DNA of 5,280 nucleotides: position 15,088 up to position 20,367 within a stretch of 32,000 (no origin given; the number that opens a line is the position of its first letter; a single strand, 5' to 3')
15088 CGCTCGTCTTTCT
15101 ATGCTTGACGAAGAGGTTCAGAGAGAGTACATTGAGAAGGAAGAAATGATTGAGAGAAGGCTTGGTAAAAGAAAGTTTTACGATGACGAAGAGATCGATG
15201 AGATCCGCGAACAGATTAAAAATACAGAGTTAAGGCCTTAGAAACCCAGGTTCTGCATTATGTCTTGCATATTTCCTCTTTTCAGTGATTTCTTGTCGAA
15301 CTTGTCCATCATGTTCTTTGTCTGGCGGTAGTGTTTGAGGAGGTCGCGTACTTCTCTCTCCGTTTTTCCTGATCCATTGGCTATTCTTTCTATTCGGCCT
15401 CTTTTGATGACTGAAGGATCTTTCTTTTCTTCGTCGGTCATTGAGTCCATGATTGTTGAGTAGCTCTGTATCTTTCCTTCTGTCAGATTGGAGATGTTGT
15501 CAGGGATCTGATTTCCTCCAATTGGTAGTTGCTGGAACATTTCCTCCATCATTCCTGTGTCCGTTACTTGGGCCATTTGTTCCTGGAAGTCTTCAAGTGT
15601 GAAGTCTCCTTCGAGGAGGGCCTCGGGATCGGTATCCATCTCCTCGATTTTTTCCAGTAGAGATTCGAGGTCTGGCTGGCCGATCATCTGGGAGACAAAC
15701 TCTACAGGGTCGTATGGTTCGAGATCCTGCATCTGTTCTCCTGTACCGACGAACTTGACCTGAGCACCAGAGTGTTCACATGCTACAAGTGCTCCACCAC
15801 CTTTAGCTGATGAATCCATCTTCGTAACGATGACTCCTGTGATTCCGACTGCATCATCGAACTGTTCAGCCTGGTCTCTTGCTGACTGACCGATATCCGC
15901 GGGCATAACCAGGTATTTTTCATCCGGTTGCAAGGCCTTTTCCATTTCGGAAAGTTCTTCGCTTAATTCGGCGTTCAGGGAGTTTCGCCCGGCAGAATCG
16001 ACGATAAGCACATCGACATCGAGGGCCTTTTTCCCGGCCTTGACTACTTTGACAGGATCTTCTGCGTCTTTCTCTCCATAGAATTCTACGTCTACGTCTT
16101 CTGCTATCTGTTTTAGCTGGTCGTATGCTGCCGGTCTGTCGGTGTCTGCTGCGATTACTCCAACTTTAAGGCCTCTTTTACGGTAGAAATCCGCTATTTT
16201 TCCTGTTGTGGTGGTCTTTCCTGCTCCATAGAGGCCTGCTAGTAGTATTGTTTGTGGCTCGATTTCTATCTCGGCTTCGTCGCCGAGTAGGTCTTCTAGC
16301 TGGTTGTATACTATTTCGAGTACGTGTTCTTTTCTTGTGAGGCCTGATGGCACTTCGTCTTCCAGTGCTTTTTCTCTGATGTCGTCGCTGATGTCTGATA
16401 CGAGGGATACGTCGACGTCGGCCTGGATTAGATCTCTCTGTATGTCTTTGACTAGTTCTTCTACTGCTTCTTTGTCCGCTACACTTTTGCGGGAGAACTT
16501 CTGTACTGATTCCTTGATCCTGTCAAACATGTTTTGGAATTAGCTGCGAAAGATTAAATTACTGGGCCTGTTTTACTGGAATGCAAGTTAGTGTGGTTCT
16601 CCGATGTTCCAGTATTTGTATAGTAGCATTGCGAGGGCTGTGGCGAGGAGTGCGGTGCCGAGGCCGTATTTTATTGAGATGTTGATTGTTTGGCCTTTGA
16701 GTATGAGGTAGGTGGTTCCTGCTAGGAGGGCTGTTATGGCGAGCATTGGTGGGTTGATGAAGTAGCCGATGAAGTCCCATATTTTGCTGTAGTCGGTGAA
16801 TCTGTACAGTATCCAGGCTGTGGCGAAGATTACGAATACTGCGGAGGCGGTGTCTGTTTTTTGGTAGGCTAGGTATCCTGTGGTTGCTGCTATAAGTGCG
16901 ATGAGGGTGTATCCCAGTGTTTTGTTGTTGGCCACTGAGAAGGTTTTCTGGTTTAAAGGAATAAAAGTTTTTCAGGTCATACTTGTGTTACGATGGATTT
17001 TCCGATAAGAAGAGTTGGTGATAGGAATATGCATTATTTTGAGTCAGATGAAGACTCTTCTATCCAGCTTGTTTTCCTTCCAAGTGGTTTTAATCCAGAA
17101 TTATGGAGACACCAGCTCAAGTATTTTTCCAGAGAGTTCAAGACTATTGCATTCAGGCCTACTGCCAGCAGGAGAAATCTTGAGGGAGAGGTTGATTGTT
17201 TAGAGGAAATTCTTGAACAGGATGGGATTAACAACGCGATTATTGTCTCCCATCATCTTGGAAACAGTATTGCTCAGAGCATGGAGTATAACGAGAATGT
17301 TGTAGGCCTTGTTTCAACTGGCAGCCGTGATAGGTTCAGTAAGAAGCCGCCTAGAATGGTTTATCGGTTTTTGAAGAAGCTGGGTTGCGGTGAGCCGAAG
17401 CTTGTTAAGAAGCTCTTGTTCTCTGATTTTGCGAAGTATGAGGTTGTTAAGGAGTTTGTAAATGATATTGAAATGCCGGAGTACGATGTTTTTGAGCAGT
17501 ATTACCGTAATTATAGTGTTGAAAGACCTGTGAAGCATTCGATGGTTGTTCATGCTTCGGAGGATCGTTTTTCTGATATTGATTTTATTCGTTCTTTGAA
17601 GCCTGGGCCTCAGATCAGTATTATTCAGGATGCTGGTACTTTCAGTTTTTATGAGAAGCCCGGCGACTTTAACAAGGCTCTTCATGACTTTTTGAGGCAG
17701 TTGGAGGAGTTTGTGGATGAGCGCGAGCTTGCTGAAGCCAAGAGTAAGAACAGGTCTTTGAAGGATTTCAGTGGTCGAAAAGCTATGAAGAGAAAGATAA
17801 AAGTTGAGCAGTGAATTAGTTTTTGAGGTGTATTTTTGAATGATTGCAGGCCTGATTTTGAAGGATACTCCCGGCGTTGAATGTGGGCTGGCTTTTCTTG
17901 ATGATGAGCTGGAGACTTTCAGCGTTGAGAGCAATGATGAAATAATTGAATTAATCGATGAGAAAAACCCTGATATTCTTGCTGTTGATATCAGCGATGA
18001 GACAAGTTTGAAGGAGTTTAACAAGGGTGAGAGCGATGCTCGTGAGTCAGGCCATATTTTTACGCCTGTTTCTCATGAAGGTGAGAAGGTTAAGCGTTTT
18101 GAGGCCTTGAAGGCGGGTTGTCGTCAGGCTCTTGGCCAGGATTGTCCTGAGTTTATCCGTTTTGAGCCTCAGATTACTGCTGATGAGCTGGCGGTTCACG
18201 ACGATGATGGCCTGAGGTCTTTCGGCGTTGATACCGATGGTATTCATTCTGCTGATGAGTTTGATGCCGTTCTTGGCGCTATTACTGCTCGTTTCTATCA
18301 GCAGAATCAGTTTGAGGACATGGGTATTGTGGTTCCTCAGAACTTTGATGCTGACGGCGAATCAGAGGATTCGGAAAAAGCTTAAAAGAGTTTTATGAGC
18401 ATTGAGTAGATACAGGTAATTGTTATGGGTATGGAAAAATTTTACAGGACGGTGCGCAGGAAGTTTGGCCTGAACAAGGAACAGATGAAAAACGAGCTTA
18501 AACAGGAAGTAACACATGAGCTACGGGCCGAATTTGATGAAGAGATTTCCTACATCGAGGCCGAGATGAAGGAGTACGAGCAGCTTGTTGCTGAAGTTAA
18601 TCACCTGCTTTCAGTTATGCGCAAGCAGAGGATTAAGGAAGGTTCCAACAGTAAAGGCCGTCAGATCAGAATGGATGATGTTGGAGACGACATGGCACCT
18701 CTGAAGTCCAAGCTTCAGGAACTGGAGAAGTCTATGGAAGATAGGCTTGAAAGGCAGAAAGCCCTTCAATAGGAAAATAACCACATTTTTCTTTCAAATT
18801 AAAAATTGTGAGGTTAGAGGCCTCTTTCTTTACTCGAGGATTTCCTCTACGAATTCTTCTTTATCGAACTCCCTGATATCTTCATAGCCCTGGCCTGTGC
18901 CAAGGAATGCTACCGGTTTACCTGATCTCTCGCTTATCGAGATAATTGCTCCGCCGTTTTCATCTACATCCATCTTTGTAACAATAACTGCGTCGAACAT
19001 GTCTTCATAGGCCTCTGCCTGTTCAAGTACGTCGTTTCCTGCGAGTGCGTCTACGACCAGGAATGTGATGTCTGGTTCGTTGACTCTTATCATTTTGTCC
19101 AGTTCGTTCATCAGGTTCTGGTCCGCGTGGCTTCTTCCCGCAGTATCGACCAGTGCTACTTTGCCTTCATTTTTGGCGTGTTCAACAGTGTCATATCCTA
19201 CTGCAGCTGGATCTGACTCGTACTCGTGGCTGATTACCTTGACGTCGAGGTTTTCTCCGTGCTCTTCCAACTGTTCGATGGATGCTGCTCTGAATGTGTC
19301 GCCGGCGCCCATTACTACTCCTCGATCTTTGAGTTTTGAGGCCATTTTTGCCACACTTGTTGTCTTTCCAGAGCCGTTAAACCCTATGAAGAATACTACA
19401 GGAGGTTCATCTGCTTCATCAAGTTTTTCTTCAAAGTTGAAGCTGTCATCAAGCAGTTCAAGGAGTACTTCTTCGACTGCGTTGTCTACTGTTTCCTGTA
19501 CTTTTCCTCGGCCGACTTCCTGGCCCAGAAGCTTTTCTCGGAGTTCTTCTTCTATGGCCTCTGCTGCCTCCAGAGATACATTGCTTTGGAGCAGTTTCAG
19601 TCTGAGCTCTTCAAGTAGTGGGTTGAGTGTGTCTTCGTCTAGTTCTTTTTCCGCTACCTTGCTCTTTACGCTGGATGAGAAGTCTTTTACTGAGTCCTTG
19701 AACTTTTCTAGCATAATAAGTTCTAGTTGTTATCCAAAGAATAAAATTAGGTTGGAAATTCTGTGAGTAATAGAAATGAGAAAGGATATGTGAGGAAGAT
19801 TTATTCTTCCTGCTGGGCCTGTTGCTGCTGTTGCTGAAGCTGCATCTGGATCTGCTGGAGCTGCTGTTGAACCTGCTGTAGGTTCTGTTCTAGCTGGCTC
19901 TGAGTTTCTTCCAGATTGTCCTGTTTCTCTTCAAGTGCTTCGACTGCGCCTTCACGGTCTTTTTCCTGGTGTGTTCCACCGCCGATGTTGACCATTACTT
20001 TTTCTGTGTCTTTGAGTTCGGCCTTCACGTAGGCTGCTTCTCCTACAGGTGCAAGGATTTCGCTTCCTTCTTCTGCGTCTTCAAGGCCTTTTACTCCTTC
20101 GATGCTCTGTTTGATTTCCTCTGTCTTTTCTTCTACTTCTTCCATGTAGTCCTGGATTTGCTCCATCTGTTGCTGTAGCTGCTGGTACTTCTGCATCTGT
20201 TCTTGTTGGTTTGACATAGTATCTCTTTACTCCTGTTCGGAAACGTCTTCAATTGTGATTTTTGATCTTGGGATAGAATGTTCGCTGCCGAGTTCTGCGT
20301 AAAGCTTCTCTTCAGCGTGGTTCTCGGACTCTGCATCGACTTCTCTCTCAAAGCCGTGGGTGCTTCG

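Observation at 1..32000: Palindromic hexamer AGGCCT is roughly 10-fold over-represented, in all codon phases and in spacers, often at gene boundaries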

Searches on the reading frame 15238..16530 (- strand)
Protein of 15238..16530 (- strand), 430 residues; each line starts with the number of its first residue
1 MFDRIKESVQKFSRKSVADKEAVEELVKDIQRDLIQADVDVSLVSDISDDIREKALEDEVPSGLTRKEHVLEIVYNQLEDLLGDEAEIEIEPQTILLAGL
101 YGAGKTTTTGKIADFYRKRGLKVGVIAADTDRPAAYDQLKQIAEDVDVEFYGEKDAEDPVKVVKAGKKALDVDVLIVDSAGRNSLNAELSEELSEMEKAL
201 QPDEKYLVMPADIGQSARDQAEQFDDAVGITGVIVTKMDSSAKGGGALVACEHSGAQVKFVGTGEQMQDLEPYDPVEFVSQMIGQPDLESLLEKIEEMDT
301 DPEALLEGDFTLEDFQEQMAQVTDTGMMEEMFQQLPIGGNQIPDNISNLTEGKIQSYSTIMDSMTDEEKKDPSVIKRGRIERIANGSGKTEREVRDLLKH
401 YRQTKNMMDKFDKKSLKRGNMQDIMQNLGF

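Call 7: find_related_loci(query=window:15241-16530:-, collection=genome_contigs, flank=10000)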
Query window:15241-16530:- (430 aa) in genome_contigs; peptide patterns used: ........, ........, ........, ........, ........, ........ (x = any residue, [..] = any of these).
270 stretches matched a pattern; 26 encode a relative of the query (tblastn E <= 1e-3); 25 distinct loci.
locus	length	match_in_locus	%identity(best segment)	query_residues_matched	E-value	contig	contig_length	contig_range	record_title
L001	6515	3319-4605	77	1-430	0e+0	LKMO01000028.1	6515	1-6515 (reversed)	MAG: Nanohaloarchaea archaeon B1-Br10_U2g19 LB-BRINE-C10338, whole genome shotgun sequence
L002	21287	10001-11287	75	1-430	0e+0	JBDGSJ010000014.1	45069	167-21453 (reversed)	MAG: Candidatus Nanohaloarchaea archaeon isolate DAL-WCL_22_74C1R DAL-WCL_22_74C1R_14, whole genome shotgun sequence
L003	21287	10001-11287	74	1-430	0e+0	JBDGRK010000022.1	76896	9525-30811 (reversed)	MAG: Candidatus Nanohaloarchaea archaeon isolate DAL-Ass_45_77C1R DAL-Ass_45_77C1R_22, whole genome shotgun sequence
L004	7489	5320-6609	73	1-430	0e+0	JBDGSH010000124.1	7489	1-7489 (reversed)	MAG: Candidatus Nanohaloarchaea archaeon isolate DAL-WCL_22_64C1R DAL-WCL_22_64C1R_124, whole genome shotgun sequence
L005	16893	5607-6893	76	1-430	0e+0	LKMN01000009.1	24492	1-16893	MAG: Nanohaloarchaea archaeon B1-Br10_U2g1 LB-BRINE-C497, whole genome shotgun sequence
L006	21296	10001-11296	73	1-430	0e+0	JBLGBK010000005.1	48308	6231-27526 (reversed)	MAG: Colwellia polaris isolate 3300055293_71 Ga0535675_0000216, whole genome shotgun sequence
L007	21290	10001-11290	74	1-430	0e+0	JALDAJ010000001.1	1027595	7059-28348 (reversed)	MAG: Candidatus Nanohalarchaeota archaeon isolate NHA25 k141_89014_length_1027595_cov_20.6981, whole genome shotgun sequ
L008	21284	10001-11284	72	1-428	0e+0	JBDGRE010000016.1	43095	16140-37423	MAG: Candidatus Nanohaloarchaea archaeon isolate DAL-Ass_40_79C3R DAL-Ass_40_79C3R_16, whole genome shotgun sequence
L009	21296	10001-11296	71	1-430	0e+0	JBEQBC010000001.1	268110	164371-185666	MAG: Candidatus Nanohaloarchaea archaeon isolate 04_S200.metabat2_refined.015 NODE_3_length_268110_cov_42.989656, whole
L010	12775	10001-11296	71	1-430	0e+0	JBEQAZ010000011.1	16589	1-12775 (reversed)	MAG: Candidatus Nanohaloarchaea archaeon isolate 04_S200.metabat_sspec.017_sub NODE_756_length_16589_cov_27.146823, whol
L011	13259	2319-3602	70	1-430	0e+0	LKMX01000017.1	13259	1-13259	MAG: Nanohaloarchaea archaeon PL-Br10_U2g27 PL-BRINE-C4394, whole genome shotgun sequence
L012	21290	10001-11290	71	1-430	0e+0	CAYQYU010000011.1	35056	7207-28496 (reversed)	MAG TPA_asm: uncultured archaeon isolate SRP185896_co2_102 genome assembly, contig: NODE_473_length_35056_cov_5.988600,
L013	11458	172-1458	72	1-430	0e+0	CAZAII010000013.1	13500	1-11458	MAG TPA_asm: uncultured archaeon isolate SRP185896_co1_405 genome assembly, contig: NODE_2996_length_13500_cov_6.926069,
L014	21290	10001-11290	71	1-430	0e+0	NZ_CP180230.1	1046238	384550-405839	Candidatus Nanosalina sp. VS9-1 chromosome, complete genome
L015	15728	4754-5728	91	106-430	0e+0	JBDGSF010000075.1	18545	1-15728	MAG: Candidatus Nanohaloarchaea archaeon isolate DAL-WCL_22_57C1R DAL-WCL_22_57C1R_75, whole genome shotgun sequence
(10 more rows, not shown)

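Call 32: find_encoding_contigs(protein=window:15238-16530:-, flank=10000, max_places=6)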
Protein window:15238-16530:- (430 aa): 1 contig read that carries it; 1 place shown.
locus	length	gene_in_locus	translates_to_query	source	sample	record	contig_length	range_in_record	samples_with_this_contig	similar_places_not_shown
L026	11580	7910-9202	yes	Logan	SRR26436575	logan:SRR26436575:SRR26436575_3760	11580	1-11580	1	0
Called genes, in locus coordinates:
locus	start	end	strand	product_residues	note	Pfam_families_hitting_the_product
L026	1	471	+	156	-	?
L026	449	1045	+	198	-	PF09721:Exosortase_EpsH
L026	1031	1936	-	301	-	-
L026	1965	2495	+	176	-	-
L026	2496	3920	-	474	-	PF06439:3keto-disac_hyd (faint), PF13385:Laminin_G_3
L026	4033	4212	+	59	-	PF01775:Ribosomal_L18A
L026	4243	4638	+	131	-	-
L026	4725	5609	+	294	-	PF02881:SRP54_N, PF00448:SRP54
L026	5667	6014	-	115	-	-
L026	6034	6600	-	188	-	-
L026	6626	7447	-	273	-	-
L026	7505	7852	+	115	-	-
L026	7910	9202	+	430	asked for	PF02881:SRP54_N, PF00448:SRP54, PF01656:CbiA (weak), PF02978:SRP_SPB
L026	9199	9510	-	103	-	-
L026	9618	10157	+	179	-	PF00149:Metallophos (faint), PF12850:Metallophos_2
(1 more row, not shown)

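Call 37: find_related_loci(query=window:15241-16530:-, collection=metagenome_contigs, flank=10000)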
Query window:15241-16530:- (430 aa) in metagenome_contigs; peptide patterns used: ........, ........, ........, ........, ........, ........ (x = any residue, [..] = any of these).
292 stretches matched a pattern; 25 encode a relative of the query (tblastn E <= 1e-3); 24 distinct loci.
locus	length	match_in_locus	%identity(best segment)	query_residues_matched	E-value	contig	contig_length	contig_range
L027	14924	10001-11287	76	1-430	0e+0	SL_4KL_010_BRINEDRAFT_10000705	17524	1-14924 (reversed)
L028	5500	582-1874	77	1-430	0e+0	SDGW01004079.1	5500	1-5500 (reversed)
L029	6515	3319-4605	77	1-430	0e+0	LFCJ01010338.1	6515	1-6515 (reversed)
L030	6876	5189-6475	77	1-430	0e+0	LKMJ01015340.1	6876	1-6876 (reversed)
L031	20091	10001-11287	76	1-430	0e+0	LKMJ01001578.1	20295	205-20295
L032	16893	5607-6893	76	1-430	0e+0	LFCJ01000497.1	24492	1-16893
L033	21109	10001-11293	77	1-430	0e+0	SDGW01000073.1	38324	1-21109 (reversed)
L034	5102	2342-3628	78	1-430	0e+0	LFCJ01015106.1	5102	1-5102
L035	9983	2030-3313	74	1-430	0e+0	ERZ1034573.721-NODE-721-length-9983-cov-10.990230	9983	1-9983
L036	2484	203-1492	71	1-430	0e+0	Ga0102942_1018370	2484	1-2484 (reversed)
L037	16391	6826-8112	70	1-430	0e+0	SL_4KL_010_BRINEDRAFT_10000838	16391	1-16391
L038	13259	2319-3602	70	1-430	0e+0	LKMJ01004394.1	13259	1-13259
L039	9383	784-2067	68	1-430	0e+0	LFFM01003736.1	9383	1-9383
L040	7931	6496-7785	70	1-430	0e+0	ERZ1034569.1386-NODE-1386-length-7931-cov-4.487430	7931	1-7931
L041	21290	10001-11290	69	1-430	0e+0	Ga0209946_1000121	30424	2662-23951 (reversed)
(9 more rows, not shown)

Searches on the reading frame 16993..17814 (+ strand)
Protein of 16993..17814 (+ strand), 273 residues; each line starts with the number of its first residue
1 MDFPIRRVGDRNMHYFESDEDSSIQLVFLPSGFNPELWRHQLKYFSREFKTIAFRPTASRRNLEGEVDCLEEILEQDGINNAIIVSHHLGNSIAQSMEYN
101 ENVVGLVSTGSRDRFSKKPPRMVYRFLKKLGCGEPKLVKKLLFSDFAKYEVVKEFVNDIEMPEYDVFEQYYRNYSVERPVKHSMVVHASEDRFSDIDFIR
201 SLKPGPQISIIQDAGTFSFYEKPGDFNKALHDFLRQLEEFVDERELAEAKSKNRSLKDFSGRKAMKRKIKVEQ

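Call 13: search_protein_families(library=pfam, proteins=[window:16993-17814:+], max_evalue=0.01)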
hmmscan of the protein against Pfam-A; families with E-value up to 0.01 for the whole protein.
window:16993-17814:+ (273 aa): 0 families

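Call 78: search_protein_families(library=ncbifam, proteins=[window:16993-17814:+], max_evalue=0.01)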
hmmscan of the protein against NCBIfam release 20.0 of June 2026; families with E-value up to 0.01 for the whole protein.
window:16993-17814:+ (273 aa): 2 families
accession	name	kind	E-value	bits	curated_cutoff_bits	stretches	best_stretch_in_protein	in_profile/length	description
NF011457.0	PRK14875.1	equivalog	0.00052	19.1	307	0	58-97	176-215/372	acetoin dehydrogenase dihydrolipoyllysine-residue acetyltransferase subunit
TIGR02427.1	protocat_pcaD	equivalog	0.0025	17.3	255.85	0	195-235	211-251/251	3-oxoadipate enol-lactonase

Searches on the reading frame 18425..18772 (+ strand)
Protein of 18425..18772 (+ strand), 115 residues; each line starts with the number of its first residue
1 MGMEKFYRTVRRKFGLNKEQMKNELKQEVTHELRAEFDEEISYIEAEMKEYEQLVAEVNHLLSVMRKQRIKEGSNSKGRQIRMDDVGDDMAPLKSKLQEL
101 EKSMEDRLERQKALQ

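Call 13: search_protein_families(library=pfam, proteins=[window:18425-18772:+], max_evalue=0.01)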
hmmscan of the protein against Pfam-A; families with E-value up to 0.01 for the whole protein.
window:18425-18772:+ (115 aa): 3 families
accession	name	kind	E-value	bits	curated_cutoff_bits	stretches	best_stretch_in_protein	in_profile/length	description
PF19220.6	Rod_CreS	-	0.0012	18.4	100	1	19-114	79-172/359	Crescentin, rod domain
PF14362.11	DUF4407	-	0.0062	16.3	31.3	1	10-113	109-216/297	Domain of unknown function (DUF4407)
PF04286.17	DUF445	-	0.0072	16.7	33.8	1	10-114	184-292/368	Protein of unknown function (DUF445)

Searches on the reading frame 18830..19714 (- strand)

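Call 14: search_protein_families(library=pfam, proteins=[window:18830-19714:-], max_evalue=0.01)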
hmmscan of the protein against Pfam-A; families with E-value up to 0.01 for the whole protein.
window:18830-19714:- (294 aa): 12 families
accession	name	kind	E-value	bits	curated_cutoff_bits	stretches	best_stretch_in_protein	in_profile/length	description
PF00448.28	SRP54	-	3e-61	206.9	22.7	1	106-293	3-195/196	SRP54-type protein, GTPase domain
PF02881.24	SRP54_N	-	4.1e-08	33.8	22.4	1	12-72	5-67/75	SRP54-type protein, helical bundle domain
PF13207.12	AAA_17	-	0.00013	22.7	27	1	111-220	2-108/136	AAA domain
PF06414.18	Zeta_toxin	-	0.00023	21.1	22.3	1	100-196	12-107/199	Zeta toxin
PF13671.12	AAA_33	-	0.0016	19.2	27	0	106-132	1-25/143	AAA domain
PF13191.12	AAA_16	-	0.0029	18.6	32.6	0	102-224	22-141/167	AAA ATPase domain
PF03205.20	MobB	-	0.0042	17.4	26.6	0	106-135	1-30/133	Molybdopterin guanine dinucleotide synthesis protein B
PF01926.29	MMR_HSR1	-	0.005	17.4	21.9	0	108-237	3-97/113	50S ribosome-binding GTPase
PF13401.12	AAA_22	-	0.0064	17.3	27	0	105-205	6-104/130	AAA domain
PF00931.28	NB-ARC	-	0.0081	15.9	23.5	0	95-128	9-42/248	NB-ARC domain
PF02492.25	cobW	-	0.0087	16.1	20.7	0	105-251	1-156/180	CobW/HypB/UreG, nucleotide-binding domain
PF25199.1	nSTAND_NTPase5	-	0.0093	16.2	34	0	96-136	33-74/145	Novel STAND NTPase 5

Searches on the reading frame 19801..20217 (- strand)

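Call 14: search_protein_families(library=pfam, proteins=[window:19801-20217:-], max_evalue=0.01)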
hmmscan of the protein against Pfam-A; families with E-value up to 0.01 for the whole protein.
window:19801-20217:- (138 aa): 7 families
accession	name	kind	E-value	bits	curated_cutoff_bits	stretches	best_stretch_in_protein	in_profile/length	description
PF02996.22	Prefoldin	-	1.3e-25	90.1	23.2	1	14-133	1-120/120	Prefoldin subunit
PF01920.25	Prefoldin_2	-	1e-07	32.3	27.6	2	67-133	40-105/106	Prefoldin subunit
PF17111.11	PigL_N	-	0.005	16.7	27.2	1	76-136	129-189/209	Pigment biosynthesis cluster protein PigL N-terminal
PF18595.6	Nuf2_DHR10-like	-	0.0085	16.6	28.4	0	64-137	31-104/117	Nuf2, DHR10-like domain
PF10046.14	BLOC1_2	-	0.0091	16.8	33.4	0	5-47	30-72/96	Biogenesis of lysosome-related organelles complex-1 subunit 2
PF06729.17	CENP-R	-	0.0096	16.3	27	1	9-79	52-122/138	Kinetochore component, CENP-R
PF08775.15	ParB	-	0.0098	16.7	25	0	9-74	10-78/126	ParB family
